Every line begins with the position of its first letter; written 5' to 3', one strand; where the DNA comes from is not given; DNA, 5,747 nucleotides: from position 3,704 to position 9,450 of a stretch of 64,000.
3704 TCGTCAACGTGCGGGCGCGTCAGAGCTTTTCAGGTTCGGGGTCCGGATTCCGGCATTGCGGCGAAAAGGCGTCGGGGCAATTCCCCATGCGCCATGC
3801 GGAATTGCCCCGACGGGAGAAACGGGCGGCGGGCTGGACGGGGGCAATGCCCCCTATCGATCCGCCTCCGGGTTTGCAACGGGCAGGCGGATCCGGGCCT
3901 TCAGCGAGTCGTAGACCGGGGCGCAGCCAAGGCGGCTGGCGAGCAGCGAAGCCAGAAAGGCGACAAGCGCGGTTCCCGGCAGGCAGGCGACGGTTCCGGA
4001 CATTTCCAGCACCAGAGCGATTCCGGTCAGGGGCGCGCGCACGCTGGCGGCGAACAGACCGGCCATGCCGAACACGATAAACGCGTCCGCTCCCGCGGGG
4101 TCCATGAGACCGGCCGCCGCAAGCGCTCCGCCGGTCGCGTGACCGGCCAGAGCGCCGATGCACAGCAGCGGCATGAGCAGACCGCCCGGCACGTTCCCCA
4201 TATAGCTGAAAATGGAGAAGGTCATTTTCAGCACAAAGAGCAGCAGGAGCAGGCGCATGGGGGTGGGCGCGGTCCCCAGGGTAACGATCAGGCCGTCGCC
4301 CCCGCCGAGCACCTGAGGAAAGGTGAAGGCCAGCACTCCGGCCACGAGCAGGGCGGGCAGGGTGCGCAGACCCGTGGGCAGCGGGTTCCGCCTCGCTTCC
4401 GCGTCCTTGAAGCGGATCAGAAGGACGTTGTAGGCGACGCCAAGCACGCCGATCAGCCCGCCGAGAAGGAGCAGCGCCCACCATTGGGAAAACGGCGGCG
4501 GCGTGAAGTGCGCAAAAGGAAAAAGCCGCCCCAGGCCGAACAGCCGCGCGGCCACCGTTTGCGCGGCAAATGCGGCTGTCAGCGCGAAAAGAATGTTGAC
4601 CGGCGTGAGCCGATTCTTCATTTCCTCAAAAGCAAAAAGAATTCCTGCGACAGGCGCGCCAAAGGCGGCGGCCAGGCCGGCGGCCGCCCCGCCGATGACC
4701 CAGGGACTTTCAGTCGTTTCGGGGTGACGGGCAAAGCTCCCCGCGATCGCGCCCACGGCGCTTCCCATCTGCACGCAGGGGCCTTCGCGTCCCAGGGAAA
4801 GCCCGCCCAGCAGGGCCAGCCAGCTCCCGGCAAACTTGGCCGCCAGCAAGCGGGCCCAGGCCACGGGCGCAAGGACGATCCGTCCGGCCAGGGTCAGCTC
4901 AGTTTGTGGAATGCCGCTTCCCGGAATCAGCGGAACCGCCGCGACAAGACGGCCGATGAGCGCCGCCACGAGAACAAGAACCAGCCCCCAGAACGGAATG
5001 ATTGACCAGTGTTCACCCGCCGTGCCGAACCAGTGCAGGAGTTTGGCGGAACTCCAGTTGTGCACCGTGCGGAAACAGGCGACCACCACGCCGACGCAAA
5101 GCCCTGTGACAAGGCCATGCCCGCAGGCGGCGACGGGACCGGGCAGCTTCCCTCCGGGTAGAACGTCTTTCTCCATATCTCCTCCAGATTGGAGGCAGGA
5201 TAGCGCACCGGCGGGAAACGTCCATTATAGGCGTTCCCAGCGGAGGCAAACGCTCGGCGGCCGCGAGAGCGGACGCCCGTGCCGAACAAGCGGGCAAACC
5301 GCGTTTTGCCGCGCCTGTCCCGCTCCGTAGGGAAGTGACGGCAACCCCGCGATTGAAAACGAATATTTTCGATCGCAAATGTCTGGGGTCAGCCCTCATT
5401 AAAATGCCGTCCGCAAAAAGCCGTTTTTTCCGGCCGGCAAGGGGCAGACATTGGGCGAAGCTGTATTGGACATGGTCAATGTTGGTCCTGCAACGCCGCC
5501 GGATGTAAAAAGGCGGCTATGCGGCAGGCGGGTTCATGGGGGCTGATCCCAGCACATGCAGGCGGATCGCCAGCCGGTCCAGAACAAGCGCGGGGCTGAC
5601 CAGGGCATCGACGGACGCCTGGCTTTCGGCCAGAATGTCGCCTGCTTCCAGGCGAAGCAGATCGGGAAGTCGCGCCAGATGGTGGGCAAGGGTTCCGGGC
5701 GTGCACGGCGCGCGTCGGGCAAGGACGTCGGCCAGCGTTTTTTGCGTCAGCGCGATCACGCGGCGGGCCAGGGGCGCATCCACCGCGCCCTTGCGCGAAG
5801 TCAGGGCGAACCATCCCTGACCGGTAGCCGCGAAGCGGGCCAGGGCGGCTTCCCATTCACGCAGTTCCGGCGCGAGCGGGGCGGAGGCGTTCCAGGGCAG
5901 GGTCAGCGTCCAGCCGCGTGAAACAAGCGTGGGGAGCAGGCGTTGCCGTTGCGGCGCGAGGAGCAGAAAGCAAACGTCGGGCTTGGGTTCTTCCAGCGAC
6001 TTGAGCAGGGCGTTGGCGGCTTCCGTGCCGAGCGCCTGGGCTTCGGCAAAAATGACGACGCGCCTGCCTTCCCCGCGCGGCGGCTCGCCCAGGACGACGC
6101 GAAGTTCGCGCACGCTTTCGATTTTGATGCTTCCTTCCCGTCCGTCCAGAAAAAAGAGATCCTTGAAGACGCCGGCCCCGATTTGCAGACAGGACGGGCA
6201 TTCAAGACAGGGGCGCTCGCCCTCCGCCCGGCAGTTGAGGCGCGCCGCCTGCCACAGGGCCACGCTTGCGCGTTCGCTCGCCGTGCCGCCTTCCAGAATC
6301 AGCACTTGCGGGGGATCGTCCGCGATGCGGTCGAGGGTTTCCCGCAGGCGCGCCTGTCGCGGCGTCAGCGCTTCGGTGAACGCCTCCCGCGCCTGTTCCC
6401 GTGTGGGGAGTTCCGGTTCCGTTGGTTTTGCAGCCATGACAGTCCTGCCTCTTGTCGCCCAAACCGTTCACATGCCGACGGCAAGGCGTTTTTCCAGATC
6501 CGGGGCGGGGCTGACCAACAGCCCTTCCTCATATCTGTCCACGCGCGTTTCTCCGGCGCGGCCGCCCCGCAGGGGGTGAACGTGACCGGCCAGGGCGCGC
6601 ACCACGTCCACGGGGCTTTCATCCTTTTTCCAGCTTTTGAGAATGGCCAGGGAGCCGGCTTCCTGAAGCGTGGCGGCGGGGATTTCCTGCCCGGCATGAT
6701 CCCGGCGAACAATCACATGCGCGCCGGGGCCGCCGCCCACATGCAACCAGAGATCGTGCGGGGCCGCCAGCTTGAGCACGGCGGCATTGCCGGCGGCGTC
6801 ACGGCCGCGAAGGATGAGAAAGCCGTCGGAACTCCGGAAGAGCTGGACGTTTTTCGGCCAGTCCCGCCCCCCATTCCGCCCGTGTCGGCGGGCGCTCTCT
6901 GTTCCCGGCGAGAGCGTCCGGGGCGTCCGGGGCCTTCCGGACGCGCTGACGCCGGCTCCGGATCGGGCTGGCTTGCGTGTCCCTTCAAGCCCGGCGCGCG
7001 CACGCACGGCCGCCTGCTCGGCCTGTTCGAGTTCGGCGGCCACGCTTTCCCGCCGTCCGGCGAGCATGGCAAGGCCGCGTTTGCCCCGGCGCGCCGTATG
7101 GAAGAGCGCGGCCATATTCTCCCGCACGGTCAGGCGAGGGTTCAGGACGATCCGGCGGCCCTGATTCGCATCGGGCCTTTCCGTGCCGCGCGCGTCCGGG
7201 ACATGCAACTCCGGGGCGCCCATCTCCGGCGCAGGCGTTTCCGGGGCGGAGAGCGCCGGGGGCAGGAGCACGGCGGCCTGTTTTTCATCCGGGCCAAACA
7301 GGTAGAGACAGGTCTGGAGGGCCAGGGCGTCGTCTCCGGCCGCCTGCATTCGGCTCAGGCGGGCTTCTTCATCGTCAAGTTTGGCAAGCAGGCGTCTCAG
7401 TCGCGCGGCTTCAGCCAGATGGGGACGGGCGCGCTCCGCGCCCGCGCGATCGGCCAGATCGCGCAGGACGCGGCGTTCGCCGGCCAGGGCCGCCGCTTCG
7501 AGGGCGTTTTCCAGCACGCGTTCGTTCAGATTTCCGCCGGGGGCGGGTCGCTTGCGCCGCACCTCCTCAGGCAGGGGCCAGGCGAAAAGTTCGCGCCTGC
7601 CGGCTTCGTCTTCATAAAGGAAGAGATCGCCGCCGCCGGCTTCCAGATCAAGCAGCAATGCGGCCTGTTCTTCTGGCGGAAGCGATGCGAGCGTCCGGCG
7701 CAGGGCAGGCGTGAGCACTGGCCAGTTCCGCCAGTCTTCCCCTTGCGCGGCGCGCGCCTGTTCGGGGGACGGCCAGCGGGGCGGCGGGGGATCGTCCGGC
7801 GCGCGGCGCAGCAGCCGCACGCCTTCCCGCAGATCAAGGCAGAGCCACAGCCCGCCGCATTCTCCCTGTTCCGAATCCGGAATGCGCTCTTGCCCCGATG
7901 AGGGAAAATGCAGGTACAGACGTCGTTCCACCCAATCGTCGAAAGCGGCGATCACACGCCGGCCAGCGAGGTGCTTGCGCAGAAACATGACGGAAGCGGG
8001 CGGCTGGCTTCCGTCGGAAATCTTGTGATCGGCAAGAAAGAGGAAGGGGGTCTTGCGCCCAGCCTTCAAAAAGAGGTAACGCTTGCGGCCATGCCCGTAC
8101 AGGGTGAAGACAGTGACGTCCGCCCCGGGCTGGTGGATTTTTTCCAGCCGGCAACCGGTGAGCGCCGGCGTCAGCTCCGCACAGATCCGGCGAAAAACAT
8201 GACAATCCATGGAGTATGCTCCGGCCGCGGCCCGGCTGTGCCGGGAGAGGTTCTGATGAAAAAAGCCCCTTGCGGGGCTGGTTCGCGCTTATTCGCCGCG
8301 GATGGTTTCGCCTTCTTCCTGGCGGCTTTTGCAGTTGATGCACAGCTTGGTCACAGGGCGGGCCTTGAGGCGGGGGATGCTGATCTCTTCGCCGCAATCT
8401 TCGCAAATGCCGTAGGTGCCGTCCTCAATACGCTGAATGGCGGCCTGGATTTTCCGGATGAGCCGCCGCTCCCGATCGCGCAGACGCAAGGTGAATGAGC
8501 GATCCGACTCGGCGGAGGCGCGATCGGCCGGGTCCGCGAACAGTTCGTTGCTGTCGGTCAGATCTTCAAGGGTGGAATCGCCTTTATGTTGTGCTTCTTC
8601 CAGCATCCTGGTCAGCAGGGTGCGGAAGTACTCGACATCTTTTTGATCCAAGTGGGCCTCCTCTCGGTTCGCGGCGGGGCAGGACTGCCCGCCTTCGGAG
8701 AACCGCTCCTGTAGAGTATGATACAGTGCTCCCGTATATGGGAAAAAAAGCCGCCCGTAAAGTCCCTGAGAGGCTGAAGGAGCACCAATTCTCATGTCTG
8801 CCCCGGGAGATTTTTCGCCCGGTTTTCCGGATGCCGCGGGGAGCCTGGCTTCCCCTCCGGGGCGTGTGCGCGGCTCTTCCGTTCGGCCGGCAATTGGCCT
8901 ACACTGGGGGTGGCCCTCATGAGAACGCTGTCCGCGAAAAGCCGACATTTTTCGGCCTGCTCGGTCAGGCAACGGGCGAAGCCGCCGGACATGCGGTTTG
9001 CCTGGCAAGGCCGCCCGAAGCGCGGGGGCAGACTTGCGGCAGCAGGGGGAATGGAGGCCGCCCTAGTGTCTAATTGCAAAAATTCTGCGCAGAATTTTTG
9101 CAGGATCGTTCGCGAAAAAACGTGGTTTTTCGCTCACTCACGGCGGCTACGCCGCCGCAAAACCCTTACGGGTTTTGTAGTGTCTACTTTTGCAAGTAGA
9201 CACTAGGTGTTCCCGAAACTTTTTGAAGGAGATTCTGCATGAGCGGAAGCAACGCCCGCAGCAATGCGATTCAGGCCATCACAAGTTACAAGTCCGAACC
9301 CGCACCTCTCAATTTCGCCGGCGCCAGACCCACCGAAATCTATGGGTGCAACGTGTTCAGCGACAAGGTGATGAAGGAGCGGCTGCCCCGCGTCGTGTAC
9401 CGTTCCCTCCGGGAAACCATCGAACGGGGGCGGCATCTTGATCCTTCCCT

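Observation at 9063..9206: Family-1 MITE-like element: 144-bp, TIR-bounded, nearly identical copies at four loci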

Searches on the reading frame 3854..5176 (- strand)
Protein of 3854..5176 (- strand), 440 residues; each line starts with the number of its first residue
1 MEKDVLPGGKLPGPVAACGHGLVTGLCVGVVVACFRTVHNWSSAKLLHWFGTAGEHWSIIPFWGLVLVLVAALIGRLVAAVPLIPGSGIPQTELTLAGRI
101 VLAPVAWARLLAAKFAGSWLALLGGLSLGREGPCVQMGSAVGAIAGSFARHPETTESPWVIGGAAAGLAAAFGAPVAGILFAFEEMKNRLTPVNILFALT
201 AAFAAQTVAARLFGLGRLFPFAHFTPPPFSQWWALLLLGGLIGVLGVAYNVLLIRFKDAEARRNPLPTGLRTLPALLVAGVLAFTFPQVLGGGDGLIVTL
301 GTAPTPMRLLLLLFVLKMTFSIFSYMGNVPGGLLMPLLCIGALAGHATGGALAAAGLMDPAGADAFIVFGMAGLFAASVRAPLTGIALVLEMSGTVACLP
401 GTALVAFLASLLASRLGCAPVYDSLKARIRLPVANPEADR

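Call 45: find_encoding_contigs(protein=window:3854-5176:-, flank=6000, max_places=10)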
Protein window:3854-5176:- (440 aa): 24 contigs read that carry it; 10 places shown.
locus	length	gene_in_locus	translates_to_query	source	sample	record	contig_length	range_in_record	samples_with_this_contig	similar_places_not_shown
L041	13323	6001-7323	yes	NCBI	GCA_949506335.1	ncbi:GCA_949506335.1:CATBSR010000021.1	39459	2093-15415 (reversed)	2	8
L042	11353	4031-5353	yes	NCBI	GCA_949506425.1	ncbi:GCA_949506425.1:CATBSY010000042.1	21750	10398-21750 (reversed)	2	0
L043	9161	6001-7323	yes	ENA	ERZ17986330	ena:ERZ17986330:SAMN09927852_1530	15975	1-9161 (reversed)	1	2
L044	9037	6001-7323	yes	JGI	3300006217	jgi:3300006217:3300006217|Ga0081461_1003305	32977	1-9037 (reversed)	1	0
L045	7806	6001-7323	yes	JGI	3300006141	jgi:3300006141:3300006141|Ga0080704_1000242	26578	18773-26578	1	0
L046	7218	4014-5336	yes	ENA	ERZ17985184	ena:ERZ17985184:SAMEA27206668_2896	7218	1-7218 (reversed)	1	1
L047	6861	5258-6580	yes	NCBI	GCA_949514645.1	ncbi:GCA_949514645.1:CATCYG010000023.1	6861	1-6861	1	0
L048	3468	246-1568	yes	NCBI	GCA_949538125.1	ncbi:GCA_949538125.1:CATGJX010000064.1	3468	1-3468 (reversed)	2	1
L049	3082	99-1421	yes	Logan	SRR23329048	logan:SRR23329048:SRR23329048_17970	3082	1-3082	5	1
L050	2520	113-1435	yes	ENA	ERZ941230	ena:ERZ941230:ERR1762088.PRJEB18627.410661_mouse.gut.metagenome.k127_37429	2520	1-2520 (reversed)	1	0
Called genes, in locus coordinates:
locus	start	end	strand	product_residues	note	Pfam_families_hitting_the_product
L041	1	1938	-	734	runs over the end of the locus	PF12437:GSIII_N, PF00120:Gln-synt_C, PF18318:Gln-synt_C-ter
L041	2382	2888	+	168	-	PF21157:DksA_N, PF01258:zf-dskA_traR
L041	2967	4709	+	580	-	PF05833:NFACT_N, PF05670:NFACT-R_1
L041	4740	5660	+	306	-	PF13177:DNA_pol3_delta2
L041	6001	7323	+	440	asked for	PF00654:Voltage_CLC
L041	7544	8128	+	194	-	PF00440:TetR_N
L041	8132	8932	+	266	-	PF02673:BacA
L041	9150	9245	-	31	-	-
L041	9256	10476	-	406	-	PF12917:YfbR-like, PF13023:HD_3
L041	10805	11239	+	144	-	PF00572:Ribosomal_L13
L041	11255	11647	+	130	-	PF00380:Ribosomal_S9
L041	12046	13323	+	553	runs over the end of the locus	PF00753:Lactamase_B, PF12706:Lactamase_B_2, PF22505:RNase_J_b_CASP, PF07521:RMMBL, PF17770:RNase_J_C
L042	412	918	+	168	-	PF21157:DksA_N, PF01258:zf-dskA_traR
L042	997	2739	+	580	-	PF05833:NFACT_N, PF05670:NFACT-R_1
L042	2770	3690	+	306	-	PF13177:DNA_pol3_delta2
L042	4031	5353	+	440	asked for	PF00654:Voltage_CLC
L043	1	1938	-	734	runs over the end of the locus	PF12437:GSIII_N, PF00120:Gln-synt_C, PF18318:Gln-synt_C-ter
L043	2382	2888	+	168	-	PF21157:DksA_N, PF01258:zf-dskA_traR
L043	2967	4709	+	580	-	PF05833:NFACT_N, PF05670:NFACT-R_1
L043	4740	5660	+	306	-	PF13177:DNA_pol3_delta2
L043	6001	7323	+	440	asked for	PF00654:Voltage_CLC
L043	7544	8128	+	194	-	PF00440:TetR_N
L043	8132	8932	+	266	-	PF02673:BacA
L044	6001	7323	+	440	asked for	PF00654:Voltage_CLC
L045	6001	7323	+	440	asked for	PF00654:Voltage_CLC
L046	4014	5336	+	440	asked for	PF00654:Voltage_CLC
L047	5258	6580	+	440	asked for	PF00654:Voltage_CLC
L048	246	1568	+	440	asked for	PF00654:Voltage_CLC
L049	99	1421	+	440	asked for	PF00654:Voltage_CLC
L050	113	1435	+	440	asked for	PF00654:Voltage_CLC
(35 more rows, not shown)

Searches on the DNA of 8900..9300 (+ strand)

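Call 24: search_rna_families(source=window, start=8900, end=9300, threshold=evalue, max_evalue=10)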
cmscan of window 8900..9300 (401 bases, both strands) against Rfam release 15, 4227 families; matches with E-value up to 10: 3.
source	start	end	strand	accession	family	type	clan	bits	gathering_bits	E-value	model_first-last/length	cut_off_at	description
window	9097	9186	-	RF02902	AaHKsRNA22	Gene; sRNA;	-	28.1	39.8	0.0022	1-101/101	no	Aggregatibacter sRNA 22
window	9156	9175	-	RF01346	CRISPR-DR36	Gene; CRISPR;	-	14.3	38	1.4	15-34/36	no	CRISPR RNA direct repeat element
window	8927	8958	+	RF02996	int-alpA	Gene; sRNA;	-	12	35.8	9.2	11-49/71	no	int-alpA RNA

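Call 26: search_rna_families(source=window, start=9040, end=9230, threshold=evalue, max_evalue=1, show_alignments=2)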
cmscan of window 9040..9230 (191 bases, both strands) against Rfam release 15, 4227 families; matches with E-value up to 1: 4.
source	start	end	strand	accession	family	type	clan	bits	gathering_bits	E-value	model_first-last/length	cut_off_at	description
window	9097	9186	-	RF02902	AaHKsRNA22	Gene; sRNA;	-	28.1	39.8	0.001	1-101/101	no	Aggregatibacter sRNA 22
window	9076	9103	+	RF00900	mir-255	Gene; miRNA;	-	25.6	50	0.009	1-59/59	no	mir-255 microRNA precursor family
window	9074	9101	-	RF00900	mir-255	Gene; miRNA;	-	21.9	50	0.078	1-59/59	no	mir-255 microRNA precursor family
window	9156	9175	-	RF01346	CRISPR-DR36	Gene; CRISPR;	-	14.3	38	0.67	15-34/36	no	CRISPR RNA direct repeat element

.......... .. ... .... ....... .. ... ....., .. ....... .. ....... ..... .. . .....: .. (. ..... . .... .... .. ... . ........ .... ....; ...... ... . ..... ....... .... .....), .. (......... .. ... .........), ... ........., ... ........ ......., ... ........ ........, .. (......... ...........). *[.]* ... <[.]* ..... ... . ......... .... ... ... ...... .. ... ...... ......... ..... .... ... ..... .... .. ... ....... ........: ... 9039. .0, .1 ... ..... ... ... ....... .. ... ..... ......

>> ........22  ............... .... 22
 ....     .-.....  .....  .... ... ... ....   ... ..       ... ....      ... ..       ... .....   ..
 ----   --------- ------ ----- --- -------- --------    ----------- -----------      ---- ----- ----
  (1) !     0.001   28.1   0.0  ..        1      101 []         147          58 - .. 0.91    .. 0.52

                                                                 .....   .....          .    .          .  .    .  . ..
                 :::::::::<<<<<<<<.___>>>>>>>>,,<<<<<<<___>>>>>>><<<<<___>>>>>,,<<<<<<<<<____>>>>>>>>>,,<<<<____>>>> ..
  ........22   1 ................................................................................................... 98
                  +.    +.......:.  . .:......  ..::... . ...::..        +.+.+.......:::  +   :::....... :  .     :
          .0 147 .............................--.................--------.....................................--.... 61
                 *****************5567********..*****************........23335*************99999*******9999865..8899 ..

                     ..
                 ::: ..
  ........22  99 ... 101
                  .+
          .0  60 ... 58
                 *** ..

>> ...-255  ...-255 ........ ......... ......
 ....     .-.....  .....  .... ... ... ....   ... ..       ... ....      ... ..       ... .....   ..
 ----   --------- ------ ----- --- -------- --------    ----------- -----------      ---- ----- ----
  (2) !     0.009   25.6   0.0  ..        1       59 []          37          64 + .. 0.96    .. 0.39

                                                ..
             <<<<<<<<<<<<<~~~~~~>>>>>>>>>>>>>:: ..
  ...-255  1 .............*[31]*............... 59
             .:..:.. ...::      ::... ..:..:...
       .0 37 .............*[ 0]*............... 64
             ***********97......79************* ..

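Call 42: search_dna_similar(query=window:9063-9206:+, collection=plasmids, mode=distant, max_evalue=0.01)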
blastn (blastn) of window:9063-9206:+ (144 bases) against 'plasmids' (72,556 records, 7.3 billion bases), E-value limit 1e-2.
No match.

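Call 43: search_dna_similar(query=window:9063-9206:+, collection=phages, mode=distant, max_evalue=0.01)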
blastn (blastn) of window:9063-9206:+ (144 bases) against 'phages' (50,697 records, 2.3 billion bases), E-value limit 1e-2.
No match.

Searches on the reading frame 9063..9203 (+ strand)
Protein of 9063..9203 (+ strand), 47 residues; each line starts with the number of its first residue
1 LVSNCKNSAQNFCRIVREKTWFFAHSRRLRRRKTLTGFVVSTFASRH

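Call 32: find_encoding_contigs(protein=window:9074-9199:+, flank=3000, max_places=10)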
Protein window:9074-9199:+ (41 aa): no gene with exactly this product is on record in the collection.

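Call 52: find_homologous_proteins(query=window:9063-9203:+, max_evalue=0.001)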
Query seq(47 aa): no candidate shares three 5-residue words with the query. No homologue found.
